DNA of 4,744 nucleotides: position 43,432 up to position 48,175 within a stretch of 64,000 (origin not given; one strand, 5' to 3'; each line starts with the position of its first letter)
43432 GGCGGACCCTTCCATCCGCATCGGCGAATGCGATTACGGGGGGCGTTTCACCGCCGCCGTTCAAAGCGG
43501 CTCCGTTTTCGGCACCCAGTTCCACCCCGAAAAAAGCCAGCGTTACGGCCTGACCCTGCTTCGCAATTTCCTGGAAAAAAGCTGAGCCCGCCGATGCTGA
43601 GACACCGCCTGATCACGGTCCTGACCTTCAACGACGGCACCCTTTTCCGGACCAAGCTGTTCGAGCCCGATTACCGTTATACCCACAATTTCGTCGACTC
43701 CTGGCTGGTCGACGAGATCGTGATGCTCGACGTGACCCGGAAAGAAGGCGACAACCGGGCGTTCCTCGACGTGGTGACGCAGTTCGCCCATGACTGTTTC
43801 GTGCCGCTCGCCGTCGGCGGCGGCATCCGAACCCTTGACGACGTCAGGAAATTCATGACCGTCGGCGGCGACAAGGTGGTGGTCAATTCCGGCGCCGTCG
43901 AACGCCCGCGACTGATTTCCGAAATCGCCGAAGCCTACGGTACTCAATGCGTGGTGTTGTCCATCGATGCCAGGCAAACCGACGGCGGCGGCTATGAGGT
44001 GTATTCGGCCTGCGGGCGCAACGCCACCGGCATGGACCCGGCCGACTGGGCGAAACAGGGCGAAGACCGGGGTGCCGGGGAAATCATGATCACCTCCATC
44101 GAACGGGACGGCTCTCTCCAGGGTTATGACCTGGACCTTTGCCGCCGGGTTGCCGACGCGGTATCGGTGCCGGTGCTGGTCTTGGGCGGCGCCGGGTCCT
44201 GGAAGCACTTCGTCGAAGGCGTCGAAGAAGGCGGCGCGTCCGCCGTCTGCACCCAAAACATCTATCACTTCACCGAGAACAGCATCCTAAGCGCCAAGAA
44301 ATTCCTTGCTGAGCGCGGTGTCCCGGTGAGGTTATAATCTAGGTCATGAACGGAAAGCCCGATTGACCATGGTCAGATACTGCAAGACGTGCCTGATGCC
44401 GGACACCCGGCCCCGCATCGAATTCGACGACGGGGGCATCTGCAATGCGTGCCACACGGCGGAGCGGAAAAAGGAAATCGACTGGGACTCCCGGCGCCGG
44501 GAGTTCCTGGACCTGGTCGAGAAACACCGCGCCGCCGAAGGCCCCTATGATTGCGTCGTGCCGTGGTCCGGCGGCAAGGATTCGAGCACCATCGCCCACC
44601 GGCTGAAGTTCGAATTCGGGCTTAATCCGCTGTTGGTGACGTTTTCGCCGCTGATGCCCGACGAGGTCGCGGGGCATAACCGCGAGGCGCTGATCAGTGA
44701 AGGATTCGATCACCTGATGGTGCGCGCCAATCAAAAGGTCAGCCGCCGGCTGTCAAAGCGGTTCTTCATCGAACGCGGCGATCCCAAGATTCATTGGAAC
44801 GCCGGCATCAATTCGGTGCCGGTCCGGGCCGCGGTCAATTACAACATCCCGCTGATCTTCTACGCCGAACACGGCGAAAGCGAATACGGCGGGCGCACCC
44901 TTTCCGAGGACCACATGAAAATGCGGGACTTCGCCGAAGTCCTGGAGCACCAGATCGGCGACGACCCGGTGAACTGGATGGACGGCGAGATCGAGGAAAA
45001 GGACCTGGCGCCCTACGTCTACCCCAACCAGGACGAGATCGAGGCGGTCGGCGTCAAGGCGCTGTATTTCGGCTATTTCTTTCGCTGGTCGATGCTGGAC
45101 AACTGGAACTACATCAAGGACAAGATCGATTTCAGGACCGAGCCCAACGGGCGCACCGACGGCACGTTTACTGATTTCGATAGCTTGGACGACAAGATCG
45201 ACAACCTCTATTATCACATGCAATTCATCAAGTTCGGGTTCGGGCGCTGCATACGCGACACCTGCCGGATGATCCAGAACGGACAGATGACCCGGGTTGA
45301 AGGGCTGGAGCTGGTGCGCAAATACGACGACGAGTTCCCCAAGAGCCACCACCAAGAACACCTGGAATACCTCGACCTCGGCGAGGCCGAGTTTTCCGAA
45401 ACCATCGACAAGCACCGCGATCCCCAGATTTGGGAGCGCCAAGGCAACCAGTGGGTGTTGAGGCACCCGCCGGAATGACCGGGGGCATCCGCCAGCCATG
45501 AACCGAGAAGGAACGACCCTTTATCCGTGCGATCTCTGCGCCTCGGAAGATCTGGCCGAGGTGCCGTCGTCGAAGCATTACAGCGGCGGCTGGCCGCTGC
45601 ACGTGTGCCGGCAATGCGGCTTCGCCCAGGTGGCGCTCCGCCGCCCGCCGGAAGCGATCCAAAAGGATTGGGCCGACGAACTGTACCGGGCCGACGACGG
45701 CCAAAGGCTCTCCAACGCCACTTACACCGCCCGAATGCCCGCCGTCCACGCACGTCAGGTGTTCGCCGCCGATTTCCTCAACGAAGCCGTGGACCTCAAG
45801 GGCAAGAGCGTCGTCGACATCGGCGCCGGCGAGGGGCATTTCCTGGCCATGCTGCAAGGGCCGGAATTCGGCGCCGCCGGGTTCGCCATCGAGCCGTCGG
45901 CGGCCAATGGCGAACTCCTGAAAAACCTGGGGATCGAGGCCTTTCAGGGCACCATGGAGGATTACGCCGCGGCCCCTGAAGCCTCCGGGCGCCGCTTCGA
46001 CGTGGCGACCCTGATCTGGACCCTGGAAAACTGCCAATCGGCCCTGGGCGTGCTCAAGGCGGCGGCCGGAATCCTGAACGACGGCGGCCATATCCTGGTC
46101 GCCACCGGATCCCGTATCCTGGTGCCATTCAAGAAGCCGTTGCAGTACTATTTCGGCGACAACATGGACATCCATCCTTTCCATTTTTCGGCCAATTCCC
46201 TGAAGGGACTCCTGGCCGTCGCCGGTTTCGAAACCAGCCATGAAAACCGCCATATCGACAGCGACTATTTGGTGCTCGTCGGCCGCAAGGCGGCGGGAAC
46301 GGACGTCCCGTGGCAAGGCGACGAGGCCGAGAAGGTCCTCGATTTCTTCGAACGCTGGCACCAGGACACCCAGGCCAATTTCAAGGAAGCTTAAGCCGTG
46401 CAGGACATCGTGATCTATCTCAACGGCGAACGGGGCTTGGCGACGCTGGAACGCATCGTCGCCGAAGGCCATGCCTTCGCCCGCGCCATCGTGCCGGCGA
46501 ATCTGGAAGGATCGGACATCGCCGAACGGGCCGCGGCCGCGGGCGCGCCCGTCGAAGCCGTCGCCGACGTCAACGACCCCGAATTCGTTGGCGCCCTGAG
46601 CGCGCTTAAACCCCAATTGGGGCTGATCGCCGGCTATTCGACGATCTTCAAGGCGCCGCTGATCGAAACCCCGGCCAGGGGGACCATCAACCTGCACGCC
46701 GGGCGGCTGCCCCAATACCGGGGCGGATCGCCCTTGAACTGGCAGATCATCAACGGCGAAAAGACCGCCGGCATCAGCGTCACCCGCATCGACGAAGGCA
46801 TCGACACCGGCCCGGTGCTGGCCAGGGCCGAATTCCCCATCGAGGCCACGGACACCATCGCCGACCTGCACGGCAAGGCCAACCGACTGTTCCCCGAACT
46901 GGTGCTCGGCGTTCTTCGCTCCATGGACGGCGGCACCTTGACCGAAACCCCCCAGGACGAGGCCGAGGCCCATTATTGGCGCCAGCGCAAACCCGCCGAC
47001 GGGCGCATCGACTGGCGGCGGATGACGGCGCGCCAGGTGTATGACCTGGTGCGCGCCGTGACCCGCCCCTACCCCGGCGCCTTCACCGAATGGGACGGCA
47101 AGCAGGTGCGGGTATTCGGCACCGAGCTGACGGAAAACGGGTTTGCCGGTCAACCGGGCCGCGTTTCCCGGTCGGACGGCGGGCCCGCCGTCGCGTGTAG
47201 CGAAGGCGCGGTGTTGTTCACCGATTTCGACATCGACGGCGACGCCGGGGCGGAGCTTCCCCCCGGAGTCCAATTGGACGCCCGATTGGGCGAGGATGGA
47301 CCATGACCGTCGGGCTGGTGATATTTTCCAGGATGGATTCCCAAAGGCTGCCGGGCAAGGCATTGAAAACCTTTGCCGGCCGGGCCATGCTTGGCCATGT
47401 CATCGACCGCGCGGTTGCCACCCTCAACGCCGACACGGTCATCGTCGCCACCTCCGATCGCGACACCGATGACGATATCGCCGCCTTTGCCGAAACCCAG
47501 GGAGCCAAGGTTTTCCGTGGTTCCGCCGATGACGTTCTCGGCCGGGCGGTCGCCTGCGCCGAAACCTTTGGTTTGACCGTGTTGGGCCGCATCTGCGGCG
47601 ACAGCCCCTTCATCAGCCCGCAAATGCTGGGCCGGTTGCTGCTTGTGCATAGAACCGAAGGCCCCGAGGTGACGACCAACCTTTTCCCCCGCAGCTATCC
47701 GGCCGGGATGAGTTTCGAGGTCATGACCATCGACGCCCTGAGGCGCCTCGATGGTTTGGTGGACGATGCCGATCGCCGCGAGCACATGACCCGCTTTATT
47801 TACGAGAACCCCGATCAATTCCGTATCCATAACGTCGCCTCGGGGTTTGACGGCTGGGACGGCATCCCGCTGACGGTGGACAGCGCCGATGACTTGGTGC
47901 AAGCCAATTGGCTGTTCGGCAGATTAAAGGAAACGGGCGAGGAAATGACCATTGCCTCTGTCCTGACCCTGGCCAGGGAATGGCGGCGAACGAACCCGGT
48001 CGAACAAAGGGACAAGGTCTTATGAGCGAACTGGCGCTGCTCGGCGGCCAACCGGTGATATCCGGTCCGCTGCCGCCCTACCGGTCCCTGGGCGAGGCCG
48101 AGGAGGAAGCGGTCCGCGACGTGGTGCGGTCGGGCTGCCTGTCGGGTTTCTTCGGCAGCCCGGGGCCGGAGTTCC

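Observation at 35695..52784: A 17-gene sugar-nucleotide operon has one nonulosonate synthase but three cytidylyltransferases and duplicated dehydrogenase/aminotransferase modules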

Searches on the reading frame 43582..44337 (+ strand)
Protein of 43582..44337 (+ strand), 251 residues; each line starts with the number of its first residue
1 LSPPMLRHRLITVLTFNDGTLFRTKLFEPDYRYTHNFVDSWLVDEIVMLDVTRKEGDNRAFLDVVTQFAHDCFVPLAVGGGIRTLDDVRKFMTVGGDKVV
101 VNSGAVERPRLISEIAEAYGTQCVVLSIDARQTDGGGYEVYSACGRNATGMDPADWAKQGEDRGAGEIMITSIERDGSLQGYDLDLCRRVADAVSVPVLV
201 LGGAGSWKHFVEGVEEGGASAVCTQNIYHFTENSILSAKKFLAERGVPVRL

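Call 4: search_protein_families(library=ncbifam, proteins=[window:43582-44337:+], max_evalue=0.00001)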
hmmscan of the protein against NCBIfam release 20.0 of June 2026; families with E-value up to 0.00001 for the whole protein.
window:43582-44337:+ (251 aa): 10 families
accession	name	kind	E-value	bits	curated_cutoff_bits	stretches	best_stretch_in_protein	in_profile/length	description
TIGR03572.1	WbuZ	equivalog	3.8e-72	242.4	299.7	1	5-230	1-232/232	glycosyl amidation-associated protein WbuZ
TIGR00735.1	hisF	equivalog_domain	1.4e-65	221.1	294.55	1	43-250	44-254/254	imidazole glycerol phosphate synthase subunit HisF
NF038364.1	AglZ_HisF2_fam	equivalog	4e-57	193.4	310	1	6-231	1-231/248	AglZ/HisF2 family acetamidino modification protein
NF010112.0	PRK13585.1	equivalog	1.5e-29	103.3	243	1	56-228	58-225/241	1-(5-phosphoribosyl)-5-[(5-phosphoribosylamino)methylideneamino]imidazole-4-carboxamide isomerase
TIGR00007.1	TIGR00007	equivalog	1.2e-27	97.1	228.95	1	46-228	45-222/231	1-(5-phosphoribosyl)-5-[(5-phosphoribosylamino)methylideneamino]imidazole-4-carboxamide isomerase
TIGR01919.1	hisA-trpF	equivalog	2.1e-15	57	306.45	1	45-228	49-229/243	bifunctional 1-(5-phosphoribosyl)-5-((5-phosphoribosylamino)methylideneamino)imidazole-4-carboxamide isomerase/phosphoribosylanthranilate is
NF010114.0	PRK13587.1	equivalog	4.8e-14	52.6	305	1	43-205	46-202/234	1-(5-phosphoribosyl)-5-((5-phosphoribosylamino)methylideneamino)imidazole-4-carboxamide isomerase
NF010712.0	PRK14114.1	equivalog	4.5e-13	49.3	327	1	54-208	58-201/241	1-(5-phosphoribosyl)-5-((5-phosphoribosylamino)methylideneamino)imidazole-4-carboxamide isomerase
NF010113.0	PRK13586.1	equivalog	1e-10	41.7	238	1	46-207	49-201/232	1-(5-phosphoribosyl)-5-((5-phosphoribosylamino)methylideneamino)imidazole-4-carboxamide isomerase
NF003156.0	PRK04128.1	equivalog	2.5e-08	34.1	285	1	24-185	26-175/231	1-(5-phosphoribosyl)-5-((5-phosphoribosylamino)methylideneamino)imidazole-4-carboxamide isomerase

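Call 6: search_protein_families(library=pfam, proteins=[window:43582-44337:+], max_evalue=0.001)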
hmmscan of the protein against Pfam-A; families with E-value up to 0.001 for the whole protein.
window:43582-44337:+ (251 aa): 3 families
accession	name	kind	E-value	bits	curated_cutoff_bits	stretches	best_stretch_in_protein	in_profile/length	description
PF00977.27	His_biosynth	-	9.2e-50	169.6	23.6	1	39-228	39-223/228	Histidine biosynthesis protein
PF05690.20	ThiG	-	0.00023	21.1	23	0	69-119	171-220/247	Thiazole biosynthesis protein ThiG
PF01207.24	Dus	-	0.00078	19.1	20.4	0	58-117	169-228/311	Dihydrouridine synthase (Dus)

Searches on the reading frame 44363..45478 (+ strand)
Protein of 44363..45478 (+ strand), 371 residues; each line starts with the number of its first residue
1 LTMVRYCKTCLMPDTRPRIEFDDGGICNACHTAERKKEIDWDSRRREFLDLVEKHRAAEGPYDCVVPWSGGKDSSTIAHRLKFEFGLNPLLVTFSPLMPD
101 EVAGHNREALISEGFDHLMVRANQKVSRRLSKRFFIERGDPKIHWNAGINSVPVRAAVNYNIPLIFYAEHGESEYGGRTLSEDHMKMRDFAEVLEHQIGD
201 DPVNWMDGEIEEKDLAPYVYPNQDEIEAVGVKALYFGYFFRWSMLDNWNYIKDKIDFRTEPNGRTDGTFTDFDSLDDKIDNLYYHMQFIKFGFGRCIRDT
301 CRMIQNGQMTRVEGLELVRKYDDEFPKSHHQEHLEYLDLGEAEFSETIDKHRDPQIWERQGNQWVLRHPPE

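Call 4: search_protein_families(library=ncbifam, proteins=[window:44363-45478:+], max_evalue=0.00001)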
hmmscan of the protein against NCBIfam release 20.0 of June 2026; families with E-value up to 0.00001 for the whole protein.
window:44363-45478:+ (371 aa): 1 family
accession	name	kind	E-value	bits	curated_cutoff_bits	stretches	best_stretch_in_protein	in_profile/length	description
TIGR03573.1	WbuX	subfamily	7.6e-97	324.8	203.2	1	5-348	2-343/344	N-acetyl sugar amidotransferase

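Call 6: search_protein_families(library=pfam, proteins=[window:44363-45478:+], max_evalue=0.001)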
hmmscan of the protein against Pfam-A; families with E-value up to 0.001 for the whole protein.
window:44363-45478:+ (371 aa): 0 families

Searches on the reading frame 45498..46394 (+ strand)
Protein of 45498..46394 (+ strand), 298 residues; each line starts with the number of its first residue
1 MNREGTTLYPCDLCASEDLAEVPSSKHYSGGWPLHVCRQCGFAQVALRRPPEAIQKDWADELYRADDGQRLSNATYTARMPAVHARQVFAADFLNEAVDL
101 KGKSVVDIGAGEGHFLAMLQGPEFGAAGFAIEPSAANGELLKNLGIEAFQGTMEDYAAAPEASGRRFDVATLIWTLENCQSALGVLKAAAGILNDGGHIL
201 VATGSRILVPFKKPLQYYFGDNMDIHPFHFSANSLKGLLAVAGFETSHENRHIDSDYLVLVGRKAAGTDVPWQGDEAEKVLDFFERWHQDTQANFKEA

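Call 5: search_protein_families(library=ncbifam, proteins=[window:45498-46394:+], max_evalue=0.00001)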
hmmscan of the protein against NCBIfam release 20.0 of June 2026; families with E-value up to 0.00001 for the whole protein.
window:45498-46394:+ (298 aa): 0 families

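Call 7: search_protein_families(library=pfam, proteins=[window:45498-46394:+], max_evalue=0.01)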
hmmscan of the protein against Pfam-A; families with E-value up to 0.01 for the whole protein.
window:45498-46394:+ (298 aa): 5 families
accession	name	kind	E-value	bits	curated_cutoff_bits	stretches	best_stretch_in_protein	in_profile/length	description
PF13489.12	Methyltransf_23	-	6.7e-18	65.4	27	1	84-247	3-162/164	Methyltransferase domain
PF08241.18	Methyltransf_11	-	7.4e-06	27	21.2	1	106-200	1-94/95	Methyltransferase domain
PF08242.18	Methyltransf_12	-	0.00094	20.3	30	1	106-199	1-98/98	Methyltransferase domain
PF13847.12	Methyltransf_31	-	0.0011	19.1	27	1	101-205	3-113/145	Methyltransferase domain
PF13649.12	Methyltransf_25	-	0.0041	18.2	27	1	105-197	1-97/97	Methyltransferase domain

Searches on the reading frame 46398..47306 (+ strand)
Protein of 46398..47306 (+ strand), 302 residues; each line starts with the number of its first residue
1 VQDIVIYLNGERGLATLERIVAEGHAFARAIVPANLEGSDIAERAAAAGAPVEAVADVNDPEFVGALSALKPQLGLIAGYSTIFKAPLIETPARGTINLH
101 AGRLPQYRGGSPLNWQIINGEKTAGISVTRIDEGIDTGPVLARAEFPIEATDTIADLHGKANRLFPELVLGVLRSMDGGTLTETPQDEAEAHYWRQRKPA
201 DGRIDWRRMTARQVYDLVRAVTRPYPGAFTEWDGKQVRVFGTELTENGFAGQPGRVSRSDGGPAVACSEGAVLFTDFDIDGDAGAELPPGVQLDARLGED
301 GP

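Call 5: search_protein_families(library=ncbifam, proteins=[window:46398-47306:+], max_evalue=0.00001)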
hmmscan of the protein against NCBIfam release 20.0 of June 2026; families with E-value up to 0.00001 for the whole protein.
window:46398-47306:+ (302 aa): 5 families
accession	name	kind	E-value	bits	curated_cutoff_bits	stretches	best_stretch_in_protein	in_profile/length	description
NF005998.1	PRK08125.1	equivalog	3.8e-49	167.6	777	1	40-273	44-275/649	bifunctional UDP-4-amino-4-deoxy-L-arabinose formyltransferase/UDP-glucuronic acid oxidase ArnA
NF005414.0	PRK06988.1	equivalog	1.8e-48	165.1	316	1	41-271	47-278/311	formyltransferase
TIGR00460.1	fmt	equivalog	3.8e-40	137.9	201.5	1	38-271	46-281/315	methionyl-tRNA formyltransferase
TIGR00639.1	PurN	equivalog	1.4e-13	50.8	150.1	1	60-160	68-168/192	phosphoribosylglycinamide formyltransferase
NF005755.0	PRK07579.1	equivalog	1.8e-10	41.1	238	1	82-225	76-218/245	dTDP-4-amino-4,6-dideoxyglucose formyltransferase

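Call 7: search_protein_families(library=pfam, proteins=[window:46398-47306:+], max_evalue=0.01)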
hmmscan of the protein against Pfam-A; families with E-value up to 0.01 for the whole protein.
window:46398-47306:+ (302 aa): 2 families
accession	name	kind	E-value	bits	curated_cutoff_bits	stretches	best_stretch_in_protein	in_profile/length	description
PF00551.24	Formyl_trans_N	-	3.4e-22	79.5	26.1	1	57-163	65-171/181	Formyl transferase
PF02911.23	Formyl_trans_C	-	4.7e-19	68.9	21.1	1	198-277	3-82/100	Formyl transferase, C-terminal domain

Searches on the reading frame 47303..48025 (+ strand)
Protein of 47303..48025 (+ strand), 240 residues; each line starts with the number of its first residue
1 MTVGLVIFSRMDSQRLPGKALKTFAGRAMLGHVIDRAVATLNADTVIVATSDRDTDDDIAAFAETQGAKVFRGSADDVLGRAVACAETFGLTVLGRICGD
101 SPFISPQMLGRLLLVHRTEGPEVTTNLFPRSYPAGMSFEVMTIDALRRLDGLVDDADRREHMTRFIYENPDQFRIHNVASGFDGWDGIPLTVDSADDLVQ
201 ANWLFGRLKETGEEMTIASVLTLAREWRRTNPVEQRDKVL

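Call 5: search_protein_families(library=ncbifam, proteins=[window:47303-48025:+], max_evalue=0.00001)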
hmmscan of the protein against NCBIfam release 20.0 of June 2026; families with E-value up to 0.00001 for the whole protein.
window:47303-48025:+ (240 aa): 10 families
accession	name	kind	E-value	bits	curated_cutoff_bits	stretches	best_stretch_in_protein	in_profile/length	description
NF009905.0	PRK13368.1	subfamily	2.1e-14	53.5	255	1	1-117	1-115/243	3-deoxy-manno-octulosonate cytidylyltransferase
NF003952.0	PRK05450.1-5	subfamily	6.6e-14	51.6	193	1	3-125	3-126/250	3-deoxy-manno-octulosonate cytidylyltransferase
NF003950.0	PRK05450.1-3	subfamily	1.5e-10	40.9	234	1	1-117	1-118/248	3-deoxy-manno-octulosonate cytidylyltransferase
NF003948.0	PRK05450.1-1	equivalog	6.8e-10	38.6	281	1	5-119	8-123/248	3-deoxy-manno-octulosonate cytidylyltransferase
TIGR00466.1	kdsB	equivalog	2.7e-09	36.8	155.2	1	3-111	3-111/241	3-deoxy-manno-octulosonate cytidylyltransferase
TIGR01173.1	glmU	equivalog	1.1e-07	31.1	366.85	1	10-131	13-130/452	bifunctional UDP-N-acetylglucosamine diphosphorylase/glucosamine-1-phosphate N-acetyltransferase GlmU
NF010932.0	PRK14352.1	equivalog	1.6e-07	30.4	611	1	10-125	19-135/488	bifunctional UDP-N-acetylglucosamine diphosphorylase/glucosamine-1-phosphate N-acetyltransferase GlmU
TIGR03584.1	PseF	equivalog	1.8e-07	31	205.7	1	6-71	3-64/222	pseudaminic acid cytidylyltransferase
NF010933.0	PRK14353.1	equivalog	5.8e-06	25.2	505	1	9-136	17-143/453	bifunctional UDP-N-acetylglucosamine diphosphorylase/glucosamine-1-phosphate N-acetyltransferase GlmU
TIGR04321.1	spiroSPASM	subfamily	9.2e-06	24.6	250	0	22-232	17-230/510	spiro-SPASM protein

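Call 7: search_protein_families(library=pfam, proteins=[window:47303-48025:+], max_evalue=0.01)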
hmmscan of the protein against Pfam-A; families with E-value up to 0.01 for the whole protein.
window:47303-48025:+ (240 aa): 2 families
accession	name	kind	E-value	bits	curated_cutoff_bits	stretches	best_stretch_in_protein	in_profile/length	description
PF02348.25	CTP_transf_3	-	4.7e-22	79.3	22.6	1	6-174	3-170/217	Cytidylyltransferase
PF12804.13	NTP_transf_3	-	1e-06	29.5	27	1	9-150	10-145/160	MobA-like NTP transferase domain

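Call 88: search_solved_structures(query=window:47303-48025:+, max_evalue=0.001)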
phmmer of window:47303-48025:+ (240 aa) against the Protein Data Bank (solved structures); distinct sequences matched with E-value up to 0.001: 13.
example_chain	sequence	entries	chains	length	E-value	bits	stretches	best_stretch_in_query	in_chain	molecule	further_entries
6oew_A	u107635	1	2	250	2.5e-29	105.4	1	1-197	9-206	Cytidylyltransferase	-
3tqd_A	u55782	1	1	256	1.8e-08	37.2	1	5-112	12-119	3-deoxy-manno-octulosonate cytidylyltransferase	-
8ees_A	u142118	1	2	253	5.4e-08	35.7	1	6-110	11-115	3-deoxy-manno-octulosonate cytidylyltransferase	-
3jtj_A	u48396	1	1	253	7.3e-08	35.2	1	6-110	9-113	3-deoxy-manno-octulosonate cytidylyltransferase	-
1gq9_A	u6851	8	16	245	6.5e-07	32.1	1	5-121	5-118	3-DEOXY-MANNO-OCTULOSONATE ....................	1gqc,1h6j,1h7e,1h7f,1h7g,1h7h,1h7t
3duv_A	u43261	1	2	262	1.2e-06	31.3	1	4-109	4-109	3-deoxy-manno-octulosonate cytidylyltransferase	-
1vh3_A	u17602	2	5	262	1.2e-06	31.3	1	4-109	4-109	3-deoxy-manno-octulosonate cytidylyltransferase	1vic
1vh1_A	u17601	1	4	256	3.1e-06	29.9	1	5-109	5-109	3-deoxy-manno-octulosonate cytidylyltransferase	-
3k8d_A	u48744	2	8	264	3.3e-06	29.8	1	5-109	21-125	3-deoxy-manno-octulosonate cytidylyltransferase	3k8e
3oam_A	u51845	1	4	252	9e-06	28.4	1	4-110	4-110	3-deoxy-manno-octulosonate cytidylyltransferase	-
4xwi_A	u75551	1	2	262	7.4e-05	25.4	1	5-122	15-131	3-deoxy-manno-octulosonate cytidylyltransferase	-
4fcu_A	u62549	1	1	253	0.00015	24.3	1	5-111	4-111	3-deoxy-manno-octulosonate cytidylyltransferase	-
3pol_A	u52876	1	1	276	0.00018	24.1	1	5-111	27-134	3-deoxy-manno-octulosonate cytidylyltransferase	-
